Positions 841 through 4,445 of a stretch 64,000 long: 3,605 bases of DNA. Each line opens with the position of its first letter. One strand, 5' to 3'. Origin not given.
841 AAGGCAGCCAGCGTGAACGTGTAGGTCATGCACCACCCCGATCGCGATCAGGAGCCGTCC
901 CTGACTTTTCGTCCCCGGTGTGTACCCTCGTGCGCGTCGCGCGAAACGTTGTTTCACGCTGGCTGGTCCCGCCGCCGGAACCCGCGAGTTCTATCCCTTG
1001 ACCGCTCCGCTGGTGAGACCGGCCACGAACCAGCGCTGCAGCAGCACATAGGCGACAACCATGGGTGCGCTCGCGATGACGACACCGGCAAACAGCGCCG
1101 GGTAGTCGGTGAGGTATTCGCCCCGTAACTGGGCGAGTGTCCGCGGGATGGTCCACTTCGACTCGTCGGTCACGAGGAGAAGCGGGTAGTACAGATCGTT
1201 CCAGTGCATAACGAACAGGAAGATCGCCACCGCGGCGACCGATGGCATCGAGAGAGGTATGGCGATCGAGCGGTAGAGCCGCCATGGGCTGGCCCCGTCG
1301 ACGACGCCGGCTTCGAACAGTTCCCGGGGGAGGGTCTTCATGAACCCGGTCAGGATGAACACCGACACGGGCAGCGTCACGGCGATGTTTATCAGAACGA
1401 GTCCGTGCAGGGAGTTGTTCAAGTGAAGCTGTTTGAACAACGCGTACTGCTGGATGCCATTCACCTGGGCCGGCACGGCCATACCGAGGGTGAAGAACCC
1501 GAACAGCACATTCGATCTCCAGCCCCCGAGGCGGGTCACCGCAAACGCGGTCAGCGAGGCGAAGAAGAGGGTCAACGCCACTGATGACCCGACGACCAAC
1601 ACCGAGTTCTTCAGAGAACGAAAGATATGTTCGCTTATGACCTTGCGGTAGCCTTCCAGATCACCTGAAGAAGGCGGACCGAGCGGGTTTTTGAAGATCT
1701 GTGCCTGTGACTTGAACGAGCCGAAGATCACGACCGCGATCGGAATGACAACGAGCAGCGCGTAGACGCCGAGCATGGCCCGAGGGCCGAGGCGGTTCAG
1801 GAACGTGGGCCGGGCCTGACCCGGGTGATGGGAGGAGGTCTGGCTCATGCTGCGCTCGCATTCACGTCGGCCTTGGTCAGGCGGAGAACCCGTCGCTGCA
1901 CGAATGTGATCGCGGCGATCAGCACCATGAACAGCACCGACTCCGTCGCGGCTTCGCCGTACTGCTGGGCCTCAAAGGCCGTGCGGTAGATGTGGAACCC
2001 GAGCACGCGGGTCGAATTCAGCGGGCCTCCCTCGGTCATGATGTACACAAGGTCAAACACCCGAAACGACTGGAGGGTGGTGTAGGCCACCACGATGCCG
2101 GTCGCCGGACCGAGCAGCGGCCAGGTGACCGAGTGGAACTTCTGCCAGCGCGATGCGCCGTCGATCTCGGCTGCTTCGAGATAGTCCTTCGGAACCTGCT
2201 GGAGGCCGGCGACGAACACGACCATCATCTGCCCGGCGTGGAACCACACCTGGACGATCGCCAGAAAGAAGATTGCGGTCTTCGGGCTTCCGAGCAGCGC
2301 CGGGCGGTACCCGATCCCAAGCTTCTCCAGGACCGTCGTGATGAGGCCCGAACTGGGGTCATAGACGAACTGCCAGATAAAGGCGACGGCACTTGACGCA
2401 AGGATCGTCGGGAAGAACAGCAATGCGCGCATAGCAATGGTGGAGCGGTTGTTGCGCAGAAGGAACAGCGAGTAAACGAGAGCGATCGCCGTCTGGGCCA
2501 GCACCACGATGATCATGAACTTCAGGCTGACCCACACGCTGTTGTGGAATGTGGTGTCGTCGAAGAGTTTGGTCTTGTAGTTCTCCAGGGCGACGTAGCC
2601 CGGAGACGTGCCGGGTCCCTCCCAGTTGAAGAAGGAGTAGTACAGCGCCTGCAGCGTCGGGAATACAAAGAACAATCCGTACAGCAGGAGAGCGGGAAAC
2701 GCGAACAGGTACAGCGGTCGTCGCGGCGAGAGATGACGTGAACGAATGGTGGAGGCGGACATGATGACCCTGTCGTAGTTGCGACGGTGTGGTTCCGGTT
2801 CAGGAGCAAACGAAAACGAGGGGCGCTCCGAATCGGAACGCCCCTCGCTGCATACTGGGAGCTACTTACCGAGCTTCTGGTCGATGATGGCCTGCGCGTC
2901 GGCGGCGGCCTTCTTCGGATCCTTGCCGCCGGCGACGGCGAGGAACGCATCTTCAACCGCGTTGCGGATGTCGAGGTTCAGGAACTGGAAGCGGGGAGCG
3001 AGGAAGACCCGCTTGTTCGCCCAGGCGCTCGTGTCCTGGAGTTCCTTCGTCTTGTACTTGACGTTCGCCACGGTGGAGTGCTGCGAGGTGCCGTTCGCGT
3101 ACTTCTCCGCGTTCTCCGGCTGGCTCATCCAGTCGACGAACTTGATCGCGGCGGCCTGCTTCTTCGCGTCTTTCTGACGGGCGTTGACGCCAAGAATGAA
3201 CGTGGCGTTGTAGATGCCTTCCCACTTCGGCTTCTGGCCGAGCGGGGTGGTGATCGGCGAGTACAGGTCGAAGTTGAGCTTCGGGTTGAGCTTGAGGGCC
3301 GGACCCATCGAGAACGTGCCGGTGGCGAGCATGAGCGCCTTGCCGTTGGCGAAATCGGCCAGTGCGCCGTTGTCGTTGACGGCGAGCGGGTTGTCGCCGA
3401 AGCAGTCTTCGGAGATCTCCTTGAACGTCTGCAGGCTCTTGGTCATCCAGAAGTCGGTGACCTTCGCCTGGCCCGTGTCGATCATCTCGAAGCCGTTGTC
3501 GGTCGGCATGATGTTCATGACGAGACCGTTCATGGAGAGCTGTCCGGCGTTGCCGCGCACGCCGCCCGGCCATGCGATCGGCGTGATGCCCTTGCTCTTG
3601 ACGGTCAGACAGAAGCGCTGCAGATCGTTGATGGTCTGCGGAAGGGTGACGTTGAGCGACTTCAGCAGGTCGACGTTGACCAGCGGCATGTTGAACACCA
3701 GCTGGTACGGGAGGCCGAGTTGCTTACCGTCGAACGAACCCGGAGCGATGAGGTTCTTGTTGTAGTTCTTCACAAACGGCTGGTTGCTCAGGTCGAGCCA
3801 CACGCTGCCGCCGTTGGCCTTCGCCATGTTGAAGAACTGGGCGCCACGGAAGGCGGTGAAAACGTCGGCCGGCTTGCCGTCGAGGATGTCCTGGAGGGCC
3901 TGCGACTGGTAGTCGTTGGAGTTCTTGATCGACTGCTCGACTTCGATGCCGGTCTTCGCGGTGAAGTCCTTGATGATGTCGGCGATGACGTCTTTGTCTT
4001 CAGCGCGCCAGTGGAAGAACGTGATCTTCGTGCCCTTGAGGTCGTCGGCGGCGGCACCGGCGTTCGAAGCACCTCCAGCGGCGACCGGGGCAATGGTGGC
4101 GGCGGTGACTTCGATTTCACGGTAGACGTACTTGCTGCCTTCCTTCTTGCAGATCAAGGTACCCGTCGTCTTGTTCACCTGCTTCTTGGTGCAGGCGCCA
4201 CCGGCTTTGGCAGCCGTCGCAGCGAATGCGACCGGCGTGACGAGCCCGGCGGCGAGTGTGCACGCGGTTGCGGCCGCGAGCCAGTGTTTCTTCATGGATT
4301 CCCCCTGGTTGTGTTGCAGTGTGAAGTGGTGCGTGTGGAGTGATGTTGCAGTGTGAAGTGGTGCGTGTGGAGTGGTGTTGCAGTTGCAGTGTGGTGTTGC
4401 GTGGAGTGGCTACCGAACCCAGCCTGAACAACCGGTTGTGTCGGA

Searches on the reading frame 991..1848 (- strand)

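Call 112: search_protein_families(library=pfam, proteins=[window:991-1848:-], max_evalue=0.00001)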
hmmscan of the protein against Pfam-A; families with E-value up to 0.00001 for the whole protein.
window:991-1848:- (285 aa): 1 family
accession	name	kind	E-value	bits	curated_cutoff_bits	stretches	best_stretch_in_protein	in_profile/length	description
PF00528.27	BPD_transp_1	-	9e-16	58.6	26.4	1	96-277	4-181/184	Binding-protein-dependent transport system inner membrane component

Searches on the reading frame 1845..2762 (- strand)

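Call 112: search_protein_families(library=pfam, proteins=[window:1845-2762:-], max_evalue=0.00001)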
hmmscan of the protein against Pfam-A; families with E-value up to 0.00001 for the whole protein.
window:1845-2762:- (305 aa): 1 family
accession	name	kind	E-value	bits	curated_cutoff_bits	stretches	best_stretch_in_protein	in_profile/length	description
PF00528.27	BPD_transp_1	-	1.3e-13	51.5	26.4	1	104-289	13-175/184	Binding-protein-dependent transport system inner membrane component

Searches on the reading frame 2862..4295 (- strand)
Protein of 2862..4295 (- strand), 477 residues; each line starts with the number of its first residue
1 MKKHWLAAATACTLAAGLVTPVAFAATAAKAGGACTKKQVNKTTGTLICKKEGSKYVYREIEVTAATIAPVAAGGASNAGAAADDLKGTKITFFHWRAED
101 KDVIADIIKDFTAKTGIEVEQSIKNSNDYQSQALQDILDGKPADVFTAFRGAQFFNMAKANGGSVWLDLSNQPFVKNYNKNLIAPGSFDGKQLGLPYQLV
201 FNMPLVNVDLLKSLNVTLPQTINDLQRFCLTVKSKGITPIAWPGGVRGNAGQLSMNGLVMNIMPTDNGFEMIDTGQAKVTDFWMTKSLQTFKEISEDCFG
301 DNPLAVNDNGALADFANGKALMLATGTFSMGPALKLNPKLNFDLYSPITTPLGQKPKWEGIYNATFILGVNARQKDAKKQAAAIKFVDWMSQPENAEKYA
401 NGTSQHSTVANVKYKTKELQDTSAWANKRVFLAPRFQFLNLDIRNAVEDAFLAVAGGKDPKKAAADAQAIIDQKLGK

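Call 112: search_protein_families(library=pfam, proteins=[window:2862-4295:-], max_evalue=0.00001)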
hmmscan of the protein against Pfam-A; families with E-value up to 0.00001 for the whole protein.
window:2862-4295:- (477 aa): 2 families
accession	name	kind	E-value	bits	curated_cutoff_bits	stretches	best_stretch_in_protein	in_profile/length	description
PF01547.30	SBP_bac_1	-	1e-22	82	26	1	106-396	12-306/307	Bacterial extracellular solute-binding protein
PF13416.11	SBP_bac_8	-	1.8e-17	64.5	27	1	107-412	2-265/279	Bacterial extracellular solute-binding protein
